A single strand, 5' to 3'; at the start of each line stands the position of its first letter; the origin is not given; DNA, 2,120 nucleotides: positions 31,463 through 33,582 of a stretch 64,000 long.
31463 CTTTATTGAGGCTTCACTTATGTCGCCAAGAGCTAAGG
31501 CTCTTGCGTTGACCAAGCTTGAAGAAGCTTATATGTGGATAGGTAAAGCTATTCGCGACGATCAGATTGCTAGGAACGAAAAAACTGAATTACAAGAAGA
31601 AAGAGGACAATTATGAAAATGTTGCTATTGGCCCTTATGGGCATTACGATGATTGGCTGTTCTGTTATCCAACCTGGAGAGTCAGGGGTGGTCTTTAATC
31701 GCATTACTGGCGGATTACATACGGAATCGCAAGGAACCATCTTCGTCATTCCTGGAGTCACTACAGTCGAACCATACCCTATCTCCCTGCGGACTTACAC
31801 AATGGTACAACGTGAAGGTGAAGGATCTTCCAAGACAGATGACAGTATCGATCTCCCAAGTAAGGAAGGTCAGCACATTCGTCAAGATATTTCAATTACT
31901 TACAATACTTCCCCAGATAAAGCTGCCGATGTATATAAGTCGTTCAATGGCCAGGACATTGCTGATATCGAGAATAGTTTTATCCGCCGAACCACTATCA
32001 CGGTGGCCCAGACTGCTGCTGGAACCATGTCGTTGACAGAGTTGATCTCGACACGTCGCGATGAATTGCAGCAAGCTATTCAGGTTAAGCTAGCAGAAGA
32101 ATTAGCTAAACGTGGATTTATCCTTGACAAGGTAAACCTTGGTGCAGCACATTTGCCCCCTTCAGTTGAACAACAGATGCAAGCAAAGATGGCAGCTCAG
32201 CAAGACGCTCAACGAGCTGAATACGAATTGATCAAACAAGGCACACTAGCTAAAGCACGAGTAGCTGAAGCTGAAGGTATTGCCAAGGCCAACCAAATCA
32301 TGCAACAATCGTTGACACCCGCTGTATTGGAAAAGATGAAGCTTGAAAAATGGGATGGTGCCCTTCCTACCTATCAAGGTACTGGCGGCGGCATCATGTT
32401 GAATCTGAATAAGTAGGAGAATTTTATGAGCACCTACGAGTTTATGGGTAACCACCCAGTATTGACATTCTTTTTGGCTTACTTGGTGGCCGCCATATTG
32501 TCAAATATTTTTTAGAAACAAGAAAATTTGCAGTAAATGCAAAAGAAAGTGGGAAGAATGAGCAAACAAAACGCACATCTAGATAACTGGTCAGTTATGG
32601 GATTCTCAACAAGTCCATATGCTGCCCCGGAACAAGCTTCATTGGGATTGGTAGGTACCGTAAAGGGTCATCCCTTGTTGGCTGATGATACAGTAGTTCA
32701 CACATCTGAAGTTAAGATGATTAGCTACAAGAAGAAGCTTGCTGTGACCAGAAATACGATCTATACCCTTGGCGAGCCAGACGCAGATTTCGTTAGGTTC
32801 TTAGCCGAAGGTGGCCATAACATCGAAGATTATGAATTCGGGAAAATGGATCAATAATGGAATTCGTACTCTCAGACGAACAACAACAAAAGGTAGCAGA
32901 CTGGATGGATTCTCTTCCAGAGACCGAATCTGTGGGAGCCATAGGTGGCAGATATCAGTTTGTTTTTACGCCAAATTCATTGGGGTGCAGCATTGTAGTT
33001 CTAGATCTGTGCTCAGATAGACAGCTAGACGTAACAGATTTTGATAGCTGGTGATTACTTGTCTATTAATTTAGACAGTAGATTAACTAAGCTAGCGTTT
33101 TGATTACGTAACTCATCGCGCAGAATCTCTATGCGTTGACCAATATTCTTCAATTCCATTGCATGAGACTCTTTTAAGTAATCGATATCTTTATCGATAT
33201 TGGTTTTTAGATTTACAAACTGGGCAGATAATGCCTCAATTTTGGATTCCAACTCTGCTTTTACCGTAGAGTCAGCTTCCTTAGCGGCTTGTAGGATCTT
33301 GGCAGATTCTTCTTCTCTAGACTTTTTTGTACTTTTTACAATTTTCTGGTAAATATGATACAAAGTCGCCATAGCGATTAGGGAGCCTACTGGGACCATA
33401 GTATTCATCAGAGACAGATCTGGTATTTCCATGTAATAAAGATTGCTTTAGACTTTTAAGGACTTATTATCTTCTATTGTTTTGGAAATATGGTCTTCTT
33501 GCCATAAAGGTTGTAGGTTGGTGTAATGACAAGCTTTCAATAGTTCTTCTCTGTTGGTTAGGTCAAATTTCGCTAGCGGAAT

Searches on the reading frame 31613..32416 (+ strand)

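Call 80: search_protein_families(library=pfam, proteins=[window:31613-32416:+], max_evalue=0.001)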
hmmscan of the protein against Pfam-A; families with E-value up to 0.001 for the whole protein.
window:31613-32416:+ (267 aa): 1 family
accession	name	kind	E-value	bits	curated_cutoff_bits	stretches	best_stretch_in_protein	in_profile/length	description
PF01145.31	Band_7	-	3.4e-29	102.6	23.6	1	18-220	2-172/176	SPFH domain / Band 7 family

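Call 95: search_protein_families(library=padloc, proteins=[window:31613-32416:+], max_evalue=0.01)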
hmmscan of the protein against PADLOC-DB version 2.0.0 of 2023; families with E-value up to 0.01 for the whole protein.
window:31613-32416:+ (267 aa): 0 families

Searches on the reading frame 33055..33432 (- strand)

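Call 97: search_protein_families(library=pfam, proteins=[window:33055-33432:-], max_evalue=0.001)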
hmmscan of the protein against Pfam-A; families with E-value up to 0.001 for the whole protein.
window:33055-33432:- (125 aa): 1 family
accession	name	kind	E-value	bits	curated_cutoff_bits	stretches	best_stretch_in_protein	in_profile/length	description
PF04513.17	Baculo_PEP_C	-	1.7e-05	25.3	38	1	54-122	47-115/140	Baculovirus polyhedron envelope protein, PEP, C terminus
